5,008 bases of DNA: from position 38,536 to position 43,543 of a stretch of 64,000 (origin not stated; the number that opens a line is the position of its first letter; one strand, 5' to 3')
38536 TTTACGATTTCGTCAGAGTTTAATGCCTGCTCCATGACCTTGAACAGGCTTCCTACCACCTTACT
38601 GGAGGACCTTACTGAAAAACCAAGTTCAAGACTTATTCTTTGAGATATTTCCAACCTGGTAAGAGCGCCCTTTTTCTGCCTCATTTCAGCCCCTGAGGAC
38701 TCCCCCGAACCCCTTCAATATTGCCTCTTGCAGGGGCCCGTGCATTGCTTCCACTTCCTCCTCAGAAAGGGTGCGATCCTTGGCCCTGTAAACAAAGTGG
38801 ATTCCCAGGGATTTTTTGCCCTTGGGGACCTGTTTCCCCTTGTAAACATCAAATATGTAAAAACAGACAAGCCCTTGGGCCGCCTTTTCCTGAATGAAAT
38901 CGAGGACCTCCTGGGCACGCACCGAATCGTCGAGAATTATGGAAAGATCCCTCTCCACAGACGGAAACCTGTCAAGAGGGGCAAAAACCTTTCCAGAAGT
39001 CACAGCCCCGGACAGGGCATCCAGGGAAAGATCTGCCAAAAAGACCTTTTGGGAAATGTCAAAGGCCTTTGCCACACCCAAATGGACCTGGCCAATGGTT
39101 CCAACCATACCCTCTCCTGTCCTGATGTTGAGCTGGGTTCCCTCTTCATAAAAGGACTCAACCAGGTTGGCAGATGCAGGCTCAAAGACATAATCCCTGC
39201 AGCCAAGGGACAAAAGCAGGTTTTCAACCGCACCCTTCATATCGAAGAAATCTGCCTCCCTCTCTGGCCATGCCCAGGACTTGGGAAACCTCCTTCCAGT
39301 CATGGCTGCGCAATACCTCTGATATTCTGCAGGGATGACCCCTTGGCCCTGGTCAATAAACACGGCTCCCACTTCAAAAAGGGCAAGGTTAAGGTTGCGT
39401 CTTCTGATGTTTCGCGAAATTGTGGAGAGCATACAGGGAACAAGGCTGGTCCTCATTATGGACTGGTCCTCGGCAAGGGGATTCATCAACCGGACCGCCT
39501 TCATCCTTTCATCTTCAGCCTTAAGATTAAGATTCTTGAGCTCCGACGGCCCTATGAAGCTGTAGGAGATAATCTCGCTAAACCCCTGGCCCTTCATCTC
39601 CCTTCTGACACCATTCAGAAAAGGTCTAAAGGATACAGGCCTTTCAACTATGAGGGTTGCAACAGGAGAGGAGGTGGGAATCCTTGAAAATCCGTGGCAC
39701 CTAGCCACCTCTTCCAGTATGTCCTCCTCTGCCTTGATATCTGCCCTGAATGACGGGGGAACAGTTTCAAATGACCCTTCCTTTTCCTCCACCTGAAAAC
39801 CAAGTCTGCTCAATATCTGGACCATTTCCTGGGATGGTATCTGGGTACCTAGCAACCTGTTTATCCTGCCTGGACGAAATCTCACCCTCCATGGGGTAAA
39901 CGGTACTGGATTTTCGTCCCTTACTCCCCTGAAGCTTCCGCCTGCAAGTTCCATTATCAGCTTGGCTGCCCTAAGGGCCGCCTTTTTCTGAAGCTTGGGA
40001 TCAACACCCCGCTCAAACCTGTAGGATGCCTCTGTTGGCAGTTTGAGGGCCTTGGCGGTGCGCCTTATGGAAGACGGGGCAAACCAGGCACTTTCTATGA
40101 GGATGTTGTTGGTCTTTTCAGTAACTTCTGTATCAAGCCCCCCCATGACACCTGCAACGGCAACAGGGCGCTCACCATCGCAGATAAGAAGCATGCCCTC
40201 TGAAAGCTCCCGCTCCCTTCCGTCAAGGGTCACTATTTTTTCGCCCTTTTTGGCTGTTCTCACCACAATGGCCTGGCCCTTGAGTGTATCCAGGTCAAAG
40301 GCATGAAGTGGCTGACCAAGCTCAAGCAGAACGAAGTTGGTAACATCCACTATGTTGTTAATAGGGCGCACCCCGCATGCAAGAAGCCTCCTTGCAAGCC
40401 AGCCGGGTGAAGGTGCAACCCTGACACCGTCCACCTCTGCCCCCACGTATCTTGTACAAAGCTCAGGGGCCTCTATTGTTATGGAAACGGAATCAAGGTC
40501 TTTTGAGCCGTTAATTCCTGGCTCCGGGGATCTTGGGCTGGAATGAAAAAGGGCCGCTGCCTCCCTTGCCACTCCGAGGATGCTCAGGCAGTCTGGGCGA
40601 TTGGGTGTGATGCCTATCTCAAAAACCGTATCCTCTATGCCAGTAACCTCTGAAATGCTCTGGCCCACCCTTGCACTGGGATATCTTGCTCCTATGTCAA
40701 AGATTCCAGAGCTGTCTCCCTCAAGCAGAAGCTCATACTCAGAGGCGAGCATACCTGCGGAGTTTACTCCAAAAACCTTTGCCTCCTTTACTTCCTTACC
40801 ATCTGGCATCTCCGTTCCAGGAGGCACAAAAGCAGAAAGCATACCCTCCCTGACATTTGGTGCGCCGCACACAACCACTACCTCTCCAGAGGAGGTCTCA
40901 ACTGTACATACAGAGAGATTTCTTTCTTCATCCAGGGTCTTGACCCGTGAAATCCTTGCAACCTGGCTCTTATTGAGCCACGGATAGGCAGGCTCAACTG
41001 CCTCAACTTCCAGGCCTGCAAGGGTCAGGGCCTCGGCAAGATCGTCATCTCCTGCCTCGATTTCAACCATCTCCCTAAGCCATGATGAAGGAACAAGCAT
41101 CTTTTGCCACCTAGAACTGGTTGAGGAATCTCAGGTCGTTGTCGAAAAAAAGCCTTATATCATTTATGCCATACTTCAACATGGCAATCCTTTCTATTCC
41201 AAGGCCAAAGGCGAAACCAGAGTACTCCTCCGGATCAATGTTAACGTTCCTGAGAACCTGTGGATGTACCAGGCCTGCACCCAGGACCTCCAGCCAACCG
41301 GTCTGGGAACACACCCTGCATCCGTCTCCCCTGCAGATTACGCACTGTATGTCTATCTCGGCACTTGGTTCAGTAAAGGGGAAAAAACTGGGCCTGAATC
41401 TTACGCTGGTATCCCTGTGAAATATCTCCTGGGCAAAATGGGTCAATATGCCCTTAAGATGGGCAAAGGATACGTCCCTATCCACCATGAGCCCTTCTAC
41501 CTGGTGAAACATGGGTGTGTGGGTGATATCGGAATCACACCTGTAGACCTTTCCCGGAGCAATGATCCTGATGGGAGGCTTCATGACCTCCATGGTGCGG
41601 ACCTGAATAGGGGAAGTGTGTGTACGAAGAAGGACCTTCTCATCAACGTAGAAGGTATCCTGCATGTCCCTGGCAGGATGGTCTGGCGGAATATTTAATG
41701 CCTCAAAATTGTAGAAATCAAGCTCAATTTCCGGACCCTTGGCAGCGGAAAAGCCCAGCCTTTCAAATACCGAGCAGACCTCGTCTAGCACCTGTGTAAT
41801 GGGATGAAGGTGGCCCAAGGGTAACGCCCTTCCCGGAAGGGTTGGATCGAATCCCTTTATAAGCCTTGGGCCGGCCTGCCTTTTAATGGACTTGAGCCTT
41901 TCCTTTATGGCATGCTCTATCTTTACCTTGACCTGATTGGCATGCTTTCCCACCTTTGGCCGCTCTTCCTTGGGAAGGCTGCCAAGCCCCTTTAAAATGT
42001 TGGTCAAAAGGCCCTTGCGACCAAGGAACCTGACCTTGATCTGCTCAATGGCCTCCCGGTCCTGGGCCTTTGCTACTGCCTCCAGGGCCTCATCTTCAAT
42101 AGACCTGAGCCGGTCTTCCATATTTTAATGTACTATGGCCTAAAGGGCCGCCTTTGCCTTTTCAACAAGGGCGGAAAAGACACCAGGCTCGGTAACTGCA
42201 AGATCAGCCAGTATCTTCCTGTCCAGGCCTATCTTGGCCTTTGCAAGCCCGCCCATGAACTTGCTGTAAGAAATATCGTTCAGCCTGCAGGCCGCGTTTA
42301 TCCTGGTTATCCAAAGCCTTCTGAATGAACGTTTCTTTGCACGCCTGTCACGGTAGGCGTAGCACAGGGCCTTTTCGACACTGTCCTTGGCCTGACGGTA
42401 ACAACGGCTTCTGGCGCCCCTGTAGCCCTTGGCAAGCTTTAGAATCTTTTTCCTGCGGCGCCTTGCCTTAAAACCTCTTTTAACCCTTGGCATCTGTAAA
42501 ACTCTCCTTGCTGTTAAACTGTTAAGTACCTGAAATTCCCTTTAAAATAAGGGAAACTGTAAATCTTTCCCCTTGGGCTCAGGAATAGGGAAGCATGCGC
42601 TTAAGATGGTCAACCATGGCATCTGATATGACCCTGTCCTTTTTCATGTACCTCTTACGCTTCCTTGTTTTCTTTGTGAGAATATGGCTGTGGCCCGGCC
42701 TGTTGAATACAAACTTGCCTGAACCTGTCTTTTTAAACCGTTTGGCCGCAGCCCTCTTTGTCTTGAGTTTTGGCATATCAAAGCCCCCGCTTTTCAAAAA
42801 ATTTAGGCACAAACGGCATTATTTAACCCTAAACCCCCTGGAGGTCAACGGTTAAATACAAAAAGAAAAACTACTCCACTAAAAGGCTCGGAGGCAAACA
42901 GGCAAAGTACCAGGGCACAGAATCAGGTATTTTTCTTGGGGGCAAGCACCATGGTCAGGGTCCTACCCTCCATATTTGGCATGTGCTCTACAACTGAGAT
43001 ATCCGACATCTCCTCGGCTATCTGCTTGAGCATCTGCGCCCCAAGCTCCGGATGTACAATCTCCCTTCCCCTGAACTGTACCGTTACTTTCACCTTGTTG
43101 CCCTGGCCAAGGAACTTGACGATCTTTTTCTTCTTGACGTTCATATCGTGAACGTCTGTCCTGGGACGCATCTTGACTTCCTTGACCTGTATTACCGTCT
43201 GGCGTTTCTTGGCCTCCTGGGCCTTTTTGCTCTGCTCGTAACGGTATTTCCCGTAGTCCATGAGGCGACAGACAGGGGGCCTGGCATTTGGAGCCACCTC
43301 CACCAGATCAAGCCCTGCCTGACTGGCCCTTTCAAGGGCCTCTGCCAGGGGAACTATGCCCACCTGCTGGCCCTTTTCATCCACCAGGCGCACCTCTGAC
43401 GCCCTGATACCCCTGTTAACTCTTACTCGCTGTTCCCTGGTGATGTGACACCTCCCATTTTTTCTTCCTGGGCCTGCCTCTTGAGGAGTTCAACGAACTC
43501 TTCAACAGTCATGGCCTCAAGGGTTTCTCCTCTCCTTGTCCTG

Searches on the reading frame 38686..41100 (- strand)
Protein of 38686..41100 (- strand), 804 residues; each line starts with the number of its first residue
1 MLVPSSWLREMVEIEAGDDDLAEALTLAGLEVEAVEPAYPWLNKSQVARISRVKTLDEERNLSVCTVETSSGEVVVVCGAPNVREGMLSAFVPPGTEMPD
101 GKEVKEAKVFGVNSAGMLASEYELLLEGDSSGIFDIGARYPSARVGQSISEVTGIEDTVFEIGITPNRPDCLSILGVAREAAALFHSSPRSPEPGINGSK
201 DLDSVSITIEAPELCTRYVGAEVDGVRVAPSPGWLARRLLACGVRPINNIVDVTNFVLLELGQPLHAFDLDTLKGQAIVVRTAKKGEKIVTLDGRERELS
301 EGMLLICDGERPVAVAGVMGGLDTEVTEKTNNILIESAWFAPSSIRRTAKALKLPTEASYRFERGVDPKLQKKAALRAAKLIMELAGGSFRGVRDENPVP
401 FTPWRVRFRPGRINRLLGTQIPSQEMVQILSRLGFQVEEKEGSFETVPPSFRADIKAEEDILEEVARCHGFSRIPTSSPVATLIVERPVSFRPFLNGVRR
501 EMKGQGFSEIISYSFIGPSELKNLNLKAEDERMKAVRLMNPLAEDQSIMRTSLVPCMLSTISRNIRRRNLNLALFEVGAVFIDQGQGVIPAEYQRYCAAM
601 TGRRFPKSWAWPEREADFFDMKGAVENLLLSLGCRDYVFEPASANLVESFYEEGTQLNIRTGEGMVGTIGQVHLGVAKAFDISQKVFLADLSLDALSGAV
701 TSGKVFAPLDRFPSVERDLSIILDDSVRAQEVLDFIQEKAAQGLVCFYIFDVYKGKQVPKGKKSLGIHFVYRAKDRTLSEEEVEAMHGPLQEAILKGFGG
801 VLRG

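Call 4: search_protein_families(library=pfam, proteins=[window:38686-41100:-], max_evalue=0.01)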
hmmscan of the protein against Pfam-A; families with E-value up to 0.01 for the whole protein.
window:38686-41100:- (804 aa): 5 families
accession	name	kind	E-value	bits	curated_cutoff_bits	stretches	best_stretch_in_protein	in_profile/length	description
PF03483.22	B3_4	-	1.3e-72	243.5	29.3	1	215-387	2-174/174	B3/4 domain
PF17759.6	tRNA_synthFbeta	-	3.9e-60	203.4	22.4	1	474-693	1-214/214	Phenylalanyl tRNA synthetase beta chain CLM domain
PF03147.19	FDX-ACB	-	4.7e-26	91.5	31.1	1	711-803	2-94/94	Ferredoxin-fold anticodon binding domain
PF03484.21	B5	-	2.4e-22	79.3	28.6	1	406-471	1-67/67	tRNA synthetase B5 domain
PF01588.26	tRNA_bind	-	1.2e-07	32.1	27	1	47-137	3-88/96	Putative tRNA binding domain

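Call 5: search_protein_families(library=ncbifam, proteins=[window:38686-41100:-], max_evalue=0.01)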
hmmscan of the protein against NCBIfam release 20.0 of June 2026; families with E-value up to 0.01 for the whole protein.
window:38686-41100:- (804 aa): 8 families
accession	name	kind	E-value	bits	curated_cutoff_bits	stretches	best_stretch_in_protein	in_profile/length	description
TIGR00472.1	pheT_bact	equivalog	5.6e-220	732.7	402.65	1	1-803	1-798/798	phenylalanine--tRNA ligase subunit beta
NF001882.0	PRK00629.5-4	equivalog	1.6e-49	168.9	527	1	16-580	18-560/725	phenylalanine--tRNA ligase subunit beta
TIGR00471.1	pheT_arch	equivalog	6.3e-34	117.4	282.65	1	406-693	280-547/551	phenylalanine--tRNA ligase subunit beta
NF045760.1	YtpR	equivalog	5.4e-23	81.8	100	1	46-141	84-180/185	YtpR family tRNA-binding protein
NF045867.1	PheT_Nterm_rel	equivalog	4.3e-08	33.4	120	1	47-125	91-169/171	TyrS-associated PheT N-terminal domain-related protein TapR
NF051887.1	PheS_related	equivalog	0.0013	17.9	300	0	705-794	244-346/349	PheS-related mystery ligase SrmL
NF001879.0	PRK00629.5-1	equivalog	0.0036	15.9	840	0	8-188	8-190/718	phenylalanine--tRNA ligase subunit beta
TIGR00469.1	pheS_mito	equivalog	0.0086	14.8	258.35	0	705-797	350-446/451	phenylalanine--tRNA ligase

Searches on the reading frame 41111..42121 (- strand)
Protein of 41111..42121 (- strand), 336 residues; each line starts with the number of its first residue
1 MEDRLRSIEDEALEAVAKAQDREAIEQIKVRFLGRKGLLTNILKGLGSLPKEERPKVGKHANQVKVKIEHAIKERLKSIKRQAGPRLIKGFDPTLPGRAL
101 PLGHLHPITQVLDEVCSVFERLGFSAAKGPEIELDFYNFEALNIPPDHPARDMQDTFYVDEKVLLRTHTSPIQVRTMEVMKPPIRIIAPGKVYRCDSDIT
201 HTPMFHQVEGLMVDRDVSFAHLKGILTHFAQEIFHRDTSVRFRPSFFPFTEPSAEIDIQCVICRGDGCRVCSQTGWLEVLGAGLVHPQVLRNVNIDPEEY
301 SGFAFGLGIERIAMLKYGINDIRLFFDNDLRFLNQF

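Call 4: search_protein_families(library=pfam, proteins=[window:41111-42121:-], max_evalue=0.01)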
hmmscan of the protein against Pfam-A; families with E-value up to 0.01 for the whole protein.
window:41111-42121:- (336 aa): 2 families
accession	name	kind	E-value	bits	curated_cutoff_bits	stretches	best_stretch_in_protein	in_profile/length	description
PF01409.25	tRNA-synt_2d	-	2.3e-104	348.6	19.8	1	92-336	3-246/246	tRNA synthetases class II core domain (F)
PF02912.23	Phe_tRNA-synt_N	-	5.8e-22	77.9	22.3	1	20-83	1-64/69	Aminoacyl tRNA synthetase class II, N-terminal domain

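Call 5: search_protein_families(library=ncbifam, proteins=[window:41111-42121:-], max_evalue=0.01)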
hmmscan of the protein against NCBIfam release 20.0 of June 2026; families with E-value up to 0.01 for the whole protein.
window:41111-42121:- (336 aa): 6 families
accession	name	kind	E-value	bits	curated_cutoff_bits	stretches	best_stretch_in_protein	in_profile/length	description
TIGR00468.1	pheS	equivalog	2.1e-102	342.7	237.45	1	40-336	3-322/324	phenylalanine--tRNA ligase subunit alpha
NF003210.0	PRK04172.1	equivalog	4.7e-64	217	350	2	162-335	331-490/496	phenylalanine--tRNA ligase subunit alpha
NF051887.1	PheS_related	equivalog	4.7e-44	150.9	300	1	104-336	10-239/349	PheS-related mystery ligase SrmL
TIGR00469.1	pheS_mito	equivalog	8.5e-36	123.6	258.35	2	236-336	255-343/451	phenylalanine--tRNA ligase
TIGR00470.1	sepS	equivalog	1.3e-05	23.8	380.65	1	186-324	210-339/533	O-phosphoserine--tRNA ligase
TIGR02367.1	PylS_Cterm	equivalog_domain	0.0017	17.8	178.15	0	109-199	29-120/242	pyrrolysine--tRNA(Pyl) ligase large subunit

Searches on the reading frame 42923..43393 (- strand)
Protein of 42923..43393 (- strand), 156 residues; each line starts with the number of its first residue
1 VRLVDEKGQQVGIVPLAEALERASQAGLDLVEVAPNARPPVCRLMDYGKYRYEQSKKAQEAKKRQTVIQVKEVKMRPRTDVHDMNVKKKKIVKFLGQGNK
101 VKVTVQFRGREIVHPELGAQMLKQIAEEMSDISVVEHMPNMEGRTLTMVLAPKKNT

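Call 4: search_protein_families(library=pfam, proteins=[window:42923-43393:-], max_evalue=0.01)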
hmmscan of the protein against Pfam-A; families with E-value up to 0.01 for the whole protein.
window:42923-43393:- (156 aa): 2 families
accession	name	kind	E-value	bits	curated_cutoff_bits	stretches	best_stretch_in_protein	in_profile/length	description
PF00707.27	IF3_C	-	5e-36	123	34.8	1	68-153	1-86/86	Translation initiation factor IF-3, C-terminal domain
PF05198.21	IF3_N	-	2.2e-29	101.8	26.9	1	2-61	11-70/70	Translation initiation factor IF-3, N-terminal domain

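Call 5: search_protein_families(library=ncbifam, proteins=[window:42923-43393:-], max_evalue=0.01)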
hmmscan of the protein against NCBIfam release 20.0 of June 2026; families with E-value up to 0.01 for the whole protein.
window:42923-43393:- (156 aa): 2 families
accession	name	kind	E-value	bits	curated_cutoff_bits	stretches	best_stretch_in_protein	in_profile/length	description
TIGR00168.2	infC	equivalog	1.9e-66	223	60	1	1-155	16-170/170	translation initiation factor IF-3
NF000986.0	PRK00103.1-4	equivalog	0.0097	16.1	141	0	64-135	29-102/156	23S rRNA (pseudouridine(1915)-N(3))-methyltransferase RlmH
